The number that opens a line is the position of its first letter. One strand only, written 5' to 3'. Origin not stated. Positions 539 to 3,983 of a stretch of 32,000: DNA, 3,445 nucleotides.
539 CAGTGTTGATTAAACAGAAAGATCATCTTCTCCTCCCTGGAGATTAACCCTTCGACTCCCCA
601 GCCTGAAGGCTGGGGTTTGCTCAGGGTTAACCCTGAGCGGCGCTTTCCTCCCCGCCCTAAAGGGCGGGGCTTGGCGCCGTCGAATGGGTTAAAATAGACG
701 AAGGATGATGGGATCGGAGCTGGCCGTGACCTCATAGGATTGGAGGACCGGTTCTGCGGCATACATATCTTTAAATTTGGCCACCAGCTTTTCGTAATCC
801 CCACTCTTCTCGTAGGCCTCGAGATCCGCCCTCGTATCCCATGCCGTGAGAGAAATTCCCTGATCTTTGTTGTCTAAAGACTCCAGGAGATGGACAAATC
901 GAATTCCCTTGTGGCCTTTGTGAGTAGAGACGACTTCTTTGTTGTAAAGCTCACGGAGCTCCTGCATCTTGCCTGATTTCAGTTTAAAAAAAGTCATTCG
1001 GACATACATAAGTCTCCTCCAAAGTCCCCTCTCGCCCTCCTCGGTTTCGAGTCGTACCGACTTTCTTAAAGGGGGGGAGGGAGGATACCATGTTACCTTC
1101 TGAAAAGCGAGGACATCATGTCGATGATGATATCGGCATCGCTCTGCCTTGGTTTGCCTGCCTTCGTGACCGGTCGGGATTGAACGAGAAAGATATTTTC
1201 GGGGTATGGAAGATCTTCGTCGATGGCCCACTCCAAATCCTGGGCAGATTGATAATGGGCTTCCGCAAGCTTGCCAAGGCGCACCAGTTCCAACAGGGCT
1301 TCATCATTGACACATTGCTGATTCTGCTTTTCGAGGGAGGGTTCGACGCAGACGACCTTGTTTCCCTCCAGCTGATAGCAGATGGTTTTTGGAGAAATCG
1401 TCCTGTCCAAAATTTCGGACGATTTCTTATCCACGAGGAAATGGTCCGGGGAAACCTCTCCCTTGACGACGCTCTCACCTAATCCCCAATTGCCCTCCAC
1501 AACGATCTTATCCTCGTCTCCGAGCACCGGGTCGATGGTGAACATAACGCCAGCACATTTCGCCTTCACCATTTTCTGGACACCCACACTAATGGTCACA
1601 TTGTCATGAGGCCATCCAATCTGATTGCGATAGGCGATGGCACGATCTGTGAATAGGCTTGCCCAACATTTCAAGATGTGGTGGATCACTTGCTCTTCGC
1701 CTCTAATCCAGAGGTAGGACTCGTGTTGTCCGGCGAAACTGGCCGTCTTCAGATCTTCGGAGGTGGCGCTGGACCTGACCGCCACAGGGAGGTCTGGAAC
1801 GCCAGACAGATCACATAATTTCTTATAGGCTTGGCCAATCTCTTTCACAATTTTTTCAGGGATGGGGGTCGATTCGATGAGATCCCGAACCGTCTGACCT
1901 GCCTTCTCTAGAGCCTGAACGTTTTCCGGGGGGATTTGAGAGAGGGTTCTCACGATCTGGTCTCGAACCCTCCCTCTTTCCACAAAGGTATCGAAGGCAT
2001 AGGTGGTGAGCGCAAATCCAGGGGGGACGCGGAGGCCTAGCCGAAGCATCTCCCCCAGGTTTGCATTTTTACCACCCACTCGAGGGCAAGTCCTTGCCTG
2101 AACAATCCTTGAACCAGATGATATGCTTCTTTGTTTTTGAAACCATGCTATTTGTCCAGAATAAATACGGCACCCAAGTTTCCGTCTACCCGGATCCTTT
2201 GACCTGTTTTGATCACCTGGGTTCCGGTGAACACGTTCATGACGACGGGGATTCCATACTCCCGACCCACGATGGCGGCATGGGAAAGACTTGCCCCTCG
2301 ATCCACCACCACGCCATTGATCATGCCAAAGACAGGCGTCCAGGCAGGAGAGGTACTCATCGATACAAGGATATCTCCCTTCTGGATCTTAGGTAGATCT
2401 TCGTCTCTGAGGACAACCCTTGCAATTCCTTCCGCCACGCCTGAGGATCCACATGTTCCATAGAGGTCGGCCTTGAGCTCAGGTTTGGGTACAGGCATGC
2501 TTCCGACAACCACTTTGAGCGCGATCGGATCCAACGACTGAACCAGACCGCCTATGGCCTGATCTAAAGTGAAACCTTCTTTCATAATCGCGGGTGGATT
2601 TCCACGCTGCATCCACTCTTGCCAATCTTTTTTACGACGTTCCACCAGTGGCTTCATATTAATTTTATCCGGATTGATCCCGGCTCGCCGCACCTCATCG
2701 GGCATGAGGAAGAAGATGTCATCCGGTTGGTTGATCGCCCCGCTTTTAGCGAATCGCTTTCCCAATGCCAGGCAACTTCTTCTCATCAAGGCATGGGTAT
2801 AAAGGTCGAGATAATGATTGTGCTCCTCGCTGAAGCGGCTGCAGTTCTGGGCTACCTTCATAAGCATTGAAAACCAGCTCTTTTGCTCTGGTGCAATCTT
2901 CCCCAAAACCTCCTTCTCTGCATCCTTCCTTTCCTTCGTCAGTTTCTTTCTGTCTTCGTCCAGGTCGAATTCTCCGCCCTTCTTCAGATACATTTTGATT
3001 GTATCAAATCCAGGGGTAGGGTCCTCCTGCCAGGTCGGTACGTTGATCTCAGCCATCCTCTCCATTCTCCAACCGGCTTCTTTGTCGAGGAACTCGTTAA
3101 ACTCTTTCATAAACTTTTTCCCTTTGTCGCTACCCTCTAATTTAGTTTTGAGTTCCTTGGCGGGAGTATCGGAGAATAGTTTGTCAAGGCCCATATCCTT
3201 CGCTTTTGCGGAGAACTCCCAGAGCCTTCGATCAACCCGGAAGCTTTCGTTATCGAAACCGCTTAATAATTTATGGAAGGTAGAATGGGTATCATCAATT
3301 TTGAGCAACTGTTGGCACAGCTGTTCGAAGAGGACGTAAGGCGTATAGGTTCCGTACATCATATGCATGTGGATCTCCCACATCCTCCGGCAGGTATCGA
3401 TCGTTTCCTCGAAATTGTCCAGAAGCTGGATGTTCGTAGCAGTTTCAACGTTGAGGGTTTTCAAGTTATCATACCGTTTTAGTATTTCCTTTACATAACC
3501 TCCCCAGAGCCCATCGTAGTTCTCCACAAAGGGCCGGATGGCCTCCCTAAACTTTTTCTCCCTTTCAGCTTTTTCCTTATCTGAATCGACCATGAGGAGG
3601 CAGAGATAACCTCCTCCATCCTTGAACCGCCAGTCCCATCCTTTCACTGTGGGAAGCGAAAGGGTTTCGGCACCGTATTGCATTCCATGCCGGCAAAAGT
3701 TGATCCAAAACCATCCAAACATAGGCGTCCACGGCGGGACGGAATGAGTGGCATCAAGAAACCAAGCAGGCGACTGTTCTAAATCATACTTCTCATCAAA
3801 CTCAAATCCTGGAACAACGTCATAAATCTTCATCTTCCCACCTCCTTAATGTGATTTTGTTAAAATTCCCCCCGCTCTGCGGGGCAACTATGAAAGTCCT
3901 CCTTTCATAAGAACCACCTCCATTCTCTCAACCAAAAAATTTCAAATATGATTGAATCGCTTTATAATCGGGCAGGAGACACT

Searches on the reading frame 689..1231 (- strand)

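Call 27: search_protein_families(library=pfam, proteins=[window:689-1231:-], max_evalue=0.01)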
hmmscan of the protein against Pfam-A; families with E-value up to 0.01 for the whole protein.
window:689-1231:- (180 aa): 1 family
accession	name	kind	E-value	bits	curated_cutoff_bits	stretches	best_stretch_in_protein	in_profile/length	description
PF03992.22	ABM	-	2.6e-11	44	23.1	1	75-151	1-77/78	Antibiotic biosynthesis monooxygenase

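Call 46: search_protein_families(library=ncbifam, proteins=[window:689-1231:-], max_evalue=0.00001)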
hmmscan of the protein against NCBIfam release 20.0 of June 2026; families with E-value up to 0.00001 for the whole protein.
window:689-1231:- (180 aa): 1 family
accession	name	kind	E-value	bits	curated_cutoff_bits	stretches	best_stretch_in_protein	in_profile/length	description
NF053649.1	HemeDegHumQ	equivalog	8.3e-07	29.2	130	1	75-169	1-99/102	heme-degrading protein HmuQ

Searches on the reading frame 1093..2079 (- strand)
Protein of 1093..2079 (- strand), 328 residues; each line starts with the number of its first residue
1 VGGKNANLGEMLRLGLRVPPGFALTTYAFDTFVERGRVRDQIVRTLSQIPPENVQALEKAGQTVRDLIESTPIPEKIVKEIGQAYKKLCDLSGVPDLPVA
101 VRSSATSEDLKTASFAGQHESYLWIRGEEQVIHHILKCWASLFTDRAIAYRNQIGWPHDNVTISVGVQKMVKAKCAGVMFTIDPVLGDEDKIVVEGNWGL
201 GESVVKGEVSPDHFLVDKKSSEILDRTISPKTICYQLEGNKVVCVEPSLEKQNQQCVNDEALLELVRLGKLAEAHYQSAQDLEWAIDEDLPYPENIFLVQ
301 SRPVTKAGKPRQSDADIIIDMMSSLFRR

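Call 3: search_protein_families(library=pfam, proteins=[window:1093-2079:-])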
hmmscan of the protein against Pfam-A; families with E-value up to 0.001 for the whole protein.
window:1093-2079:- (328 aa): 1 family
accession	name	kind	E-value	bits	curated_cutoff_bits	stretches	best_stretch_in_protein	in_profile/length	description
PF01326.24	PPDK_N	-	1.1e-108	363.8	27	1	2-314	5-319/328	Pyruvate phosphate dikinase, AMP/ATP-binding domain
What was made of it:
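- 1093..2079 (-): PpsB1: ATP-grasp component of the dikinase. PPDK_N, E 1e-108 (call 3).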

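Call 31: search_solved_structures(query=window:1093-2079:-, max_evalue=0.00001)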
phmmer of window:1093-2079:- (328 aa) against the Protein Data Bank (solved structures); distinct sequences matched with E-value up to 0.00001: 10.
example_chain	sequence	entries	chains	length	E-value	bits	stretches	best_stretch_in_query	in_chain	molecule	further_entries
9dae_A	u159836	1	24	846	1.9e-81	277.3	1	1-305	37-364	Phosphoenolpyruvate synthase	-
8a8e_A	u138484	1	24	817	6.6e-66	226.2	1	38-308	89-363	Phosphoenolpyruvate synthase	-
9goj_A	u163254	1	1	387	5.8e-60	206.7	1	1-312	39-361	Phosphoenolpyruvate synthase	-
5hv6_A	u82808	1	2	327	3.1e-58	201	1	1-305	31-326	Phosphoenolpyruvate synthase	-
5fbs_A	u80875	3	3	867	1.9e-57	198.4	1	1-306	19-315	Phosphoenolpyruvate synthase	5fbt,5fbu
5hv2_A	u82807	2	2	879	1.9e-57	198.4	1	1-306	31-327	Phosphoenolpyruvate synthase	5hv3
5hv1_A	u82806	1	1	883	2e-57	198.4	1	1-306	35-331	Phosphoenolpyruvate synthase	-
2ols_A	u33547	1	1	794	1.1e-55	192.6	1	1-306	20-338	Phosphoenolpyruvate synthase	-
2x0s_A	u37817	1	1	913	2.1e-06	30.7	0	1-59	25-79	PYRUVATE PHOSPHATE DIKINASE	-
5jvn_A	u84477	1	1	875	5.2e-06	29.4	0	1-37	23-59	Pyruvate, phosphate dikinase, chloroplastic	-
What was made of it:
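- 1093..2079 (-): Hits 9goj, a 387-residue chain deposited as 'phosphoenolpyruvate synthase', at E 6e-60; I take it to be HpeI, but this was not verified (call 31).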

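Call 46: search_protein_families(library=ncbifam, proteins=[window:1093-2079:-], max_evalue=0.00001)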
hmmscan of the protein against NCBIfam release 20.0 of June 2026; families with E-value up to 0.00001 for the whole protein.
window:1093-2079:- (328 aa): 16 families
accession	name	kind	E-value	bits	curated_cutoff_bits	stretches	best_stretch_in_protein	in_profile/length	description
NF005057.0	PRK06464.1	equivalog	2.1e-106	356.8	598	1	2-310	22-341/798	phosphoenolpyruvate synthase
TIGR01418.1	PEP_synth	equivalog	1.8e-104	350.7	739.75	1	2-312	17-337/784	pyruvate, water dikinase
NF004878.0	PRK06241.1-3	subfamily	2.4e-87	294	945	1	2-306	20-313/891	phosphoenolpyruvate synthase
NF004877.0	PRK06241.1-2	subfamily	5.3e-82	276.4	866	1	1-306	19-314/869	phosphoenolpyruvate synthase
NF041857.1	RIF_Ptrans_rph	equivalog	8.5e-79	265.9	999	1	1-306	17-312/864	rifamycin-inactivating phosphotransferase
NF052631.1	prodigiosin_PigC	equivalog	6.1e-71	239.5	1300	1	1-311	16-304/883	prodigiosin ligase PigC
NF004879.0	PRK06241.1-4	equivalog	7.3e-71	239.4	976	1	1-306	19-314/868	phosphoenolpyruvate synthase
NF052632.1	undecylprod_RedH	equivalog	2.7e-70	237.4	1350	1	1-311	17-300/880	undecylprodigiosin ligase RedH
NF004881.0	PRK06241.2-2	equivalog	2.4e-68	231.3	883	1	1-309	19-315/898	phosphoenolpyruvate synthase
NF000283.1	RPH_KJ151292.1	equivalog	1.3e-61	208.9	1700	1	1-317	20-326/865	rifamycin-inactivating phosphotransferase Rph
NF004880.0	PRK06241.2-1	equivalog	9.8e-52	175.9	972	1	2-306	19-282/837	phosphoenolpyruvate synthase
NF004883.0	PRK06241.2-4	equivalog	4.8e-51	173.9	1063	1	1-315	32-338/928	phosphoenolpyruvate synthase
NF004882.0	PRK06241.2-3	equivalog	2.7e-20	72.1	850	1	2-213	13-213/827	phosphoenolpyruvate synthase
TIGR01828.1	pyru_phos_dikin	equivalog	1.9e-13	49.3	843.45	1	1-46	18-64/865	pyruvate, phosphate dikinase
NF004531.0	PRK05878.1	equivalog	2.3e-11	43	456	0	131-213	168-251/534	pyruvate, phosphate dikinase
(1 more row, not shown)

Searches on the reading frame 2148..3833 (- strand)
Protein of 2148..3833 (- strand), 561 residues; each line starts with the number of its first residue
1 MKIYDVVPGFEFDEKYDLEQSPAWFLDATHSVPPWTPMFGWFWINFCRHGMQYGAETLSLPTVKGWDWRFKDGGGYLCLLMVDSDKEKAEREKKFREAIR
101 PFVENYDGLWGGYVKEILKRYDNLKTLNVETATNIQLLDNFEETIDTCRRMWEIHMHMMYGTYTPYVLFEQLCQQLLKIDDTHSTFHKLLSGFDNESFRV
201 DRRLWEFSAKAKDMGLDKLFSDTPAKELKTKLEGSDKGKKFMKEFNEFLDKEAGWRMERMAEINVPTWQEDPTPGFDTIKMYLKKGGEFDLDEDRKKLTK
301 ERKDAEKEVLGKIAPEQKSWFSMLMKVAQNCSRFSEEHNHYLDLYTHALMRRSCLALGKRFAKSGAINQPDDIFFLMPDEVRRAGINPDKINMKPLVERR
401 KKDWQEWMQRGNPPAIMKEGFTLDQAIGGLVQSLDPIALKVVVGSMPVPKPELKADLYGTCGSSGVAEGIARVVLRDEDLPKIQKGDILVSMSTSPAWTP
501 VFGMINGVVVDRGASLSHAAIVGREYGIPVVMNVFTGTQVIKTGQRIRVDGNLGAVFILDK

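Call 3: search_protein_families(library=pfam, proteins=[window:2148-3833:-])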
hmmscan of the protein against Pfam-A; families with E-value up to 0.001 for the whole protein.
window:2148-3833:- (561 aa): 1 family
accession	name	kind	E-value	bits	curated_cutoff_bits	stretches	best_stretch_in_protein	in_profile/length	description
PF00391.29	PEP-utilizers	-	7.3e-21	74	23.1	1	483-554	1-72/72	PEP-utilising enzyme, mobile domain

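Call 45: search_dna_similar(query=window:2148-3833:-, collection=plasmids, mode=protein, max_rows=30)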
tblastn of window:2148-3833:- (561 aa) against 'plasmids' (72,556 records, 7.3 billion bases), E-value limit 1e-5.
Records with a match: 253; places in all: 288; records where one place covers at least 80% of the query: 23.
Best place of each record, by identity: <60% 253.
By first word of the organism name: Streptomyces 24; Deinococcus 18; Rhodococcus 16; Pseudoalteromonas 14; Bacillus 13; Sphingobium 13; Leisingera 12; Klebsiella 8; Rhizobium 7; Agrobacterium 7; and 63 more.
By predicted mobility (MOB-suite, as given by PLSDB): non-mobilizable 199; mobilizable 27; conjugative 27.
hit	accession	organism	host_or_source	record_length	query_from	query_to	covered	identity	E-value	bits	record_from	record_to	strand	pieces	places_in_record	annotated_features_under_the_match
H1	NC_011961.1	Thermomicrobium roseum DSM 5159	-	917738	24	560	96%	29.1%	6e-53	202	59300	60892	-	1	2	PEP-utilizing enzyme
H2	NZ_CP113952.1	Rhodococcus sp. JS3073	culture,soil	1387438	58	561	90%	29.2%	5e-45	178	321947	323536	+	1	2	record has no annotation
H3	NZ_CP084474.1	Natrinema sp. DC36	cell culture,sediment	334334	2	561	100%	26.1%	5e-39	160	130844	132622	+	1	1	PEP-utilizing enzyme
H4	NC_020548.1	Azoarcus sp. KH32C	-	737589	14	559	97%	26.7%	8e-42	169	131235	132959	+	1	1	PEP-utilizing enzyme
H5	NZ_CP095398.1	Natribaculum luteum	cell culture,brine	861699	10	561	98%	26.1%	2e-37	155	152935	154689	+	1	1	PEP-utilizing enzyme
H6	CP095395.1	Natribaculum longum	cell culture,saline soil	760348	10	561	98%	26.0%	4e-37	155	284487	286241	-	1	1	none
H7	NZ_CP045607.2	Bacillus cereus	Whole organism,soil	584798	24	557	95%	26.6%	7e-49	190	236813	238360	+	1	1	PEP-utilizing enzyme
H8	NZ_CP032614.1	Bacillus thuringiensis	single cell,soil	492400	24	557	95%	26.4%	2e-49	191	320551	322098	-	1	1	PEP-utilizing enzyme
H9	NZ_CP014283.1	Bacillus thuringiensis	cell culture,soil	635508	24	557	95%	26.4%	2e-49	191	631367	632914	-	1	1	PEP-utilizing enzyme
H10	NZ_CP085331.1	Haladaptatus salinisoli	cell culture,saline soil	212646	11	561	98%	25.1%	2e-37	155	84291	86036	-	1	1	PEP-utilizing enzyme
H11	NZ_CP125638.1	Rhizobium leguminosarum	Phaseolus vulgaris,Pure culture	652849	137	559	75%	28.8%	6e-40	163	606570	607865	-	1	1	PEP-utilizing enzyme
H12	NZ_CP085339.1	Haladaptatus halobius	cell culture,saline soil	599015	192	561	66%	32.0%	4e-37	155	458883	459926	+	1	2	phosphoenolpyruvate synthase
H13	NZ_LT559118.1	Nonomuraea gerenzanensis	-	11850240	144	556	74%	28.0%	2e-27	125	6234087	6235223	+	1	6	none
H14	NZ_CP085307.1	Haladaptatus pallidirubidus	cell culture,saline soil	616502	192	559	66%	30.9%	2e-33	144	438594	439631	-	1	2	phosphoenolpyruvate synthase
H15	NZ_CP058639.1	Rhodococcus sp. ZPP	cell culture,soil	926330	140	544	72%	27.9%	3e-26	121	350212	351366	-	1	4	PEP-utilizing enzyme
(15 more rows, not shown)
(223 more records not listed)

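Call 46: search_protein_families(library=ncbifam, proteins=[window:2148-3833:-], max_evalue=0.00001)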
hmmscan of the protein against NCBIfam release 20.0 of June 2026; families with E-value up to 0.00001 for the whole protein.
window:2148-3833:- (561 aa): 23 families
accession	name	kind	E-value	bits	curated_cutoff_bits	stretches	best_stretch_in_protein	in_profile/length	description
NF006153.0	PRK08296.1-5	subfamily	2.6e-71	240.8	578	1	14-560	33-607/608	hypothetical protein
NF006151.0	PRK08296.1-3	equivalog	1.4e-52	179.1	693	1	14-560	35-604/604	hypothetical protein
NF006150.0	PRK08296.1-2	subfamily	1.4e-50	172.2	650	2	455-560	501-606/633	hypothetical protein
NF004881.0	PRK06241.2-2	equivalog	2.3e-49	168.4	883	1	114-560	464-891/898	phosphoenolpyruvate synthase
NF006152.0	PRK08296.1-4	equivalog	6.7e-47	160.2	723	1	14-558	34-607/609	hypothetical protein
NF004878.0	PRK06241.1-3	subfamily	1.1e-43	149.5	945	1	218-560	567-890/891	phosphoenolpyruvate synthase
NF004877.0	PRK06241.1-2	subfamily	3.6e-39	134.7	866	1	223-559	552-868/869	phosphoenolpyruvate synthase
NF052632.1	undecylprod_RedH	equivalog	9.2e-39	133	1350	1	118-560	456-879/880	undecylprodigiosin ligase RedH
NF006149.0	PRK08296.1-1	equivalog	3.7e-38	131.2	730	1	87-560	107-568/568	hypothetical protein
NF052631.1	prodigiosin_PigC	equivalog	8.4e-38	129.8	1300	1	125-558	466-881/883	prodigiosin ligase PigC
NF004880.0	PRK06241.2-1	equivalog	7.2e-32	110.2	972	1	237-559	537-837/837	phosphoenolpyruvate synthase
NF004879.0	PRK06241.1-4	equivalog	1.9e-31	109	976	1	235-558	564-867/868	phosphoenolpyruvate synthase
NF041857.1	RIF_Ptrans_rph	equivalog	2.8e-31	108.7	999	1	227-559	552-864/864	rifamycin-inactivating phosphotransferase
NF004883.0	PRK06241.2-4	equivalog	2.4e-28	98.8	1063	1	182-557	547-911/928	phosphoenolpyruvate synthase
NF004882.0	PRK06241.2-3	equivalog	4.3e-23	81.3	850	1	174-556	470-816/827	phosphoenolpyruvate synthase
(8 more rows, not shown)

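Call 81: find_encoding_contigs(protein=window:2148-3833:-, flank=10000, max_places=2)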
Protein window:2148-3833:- (561 aa): no gene with exactly this product is on record in the collection.
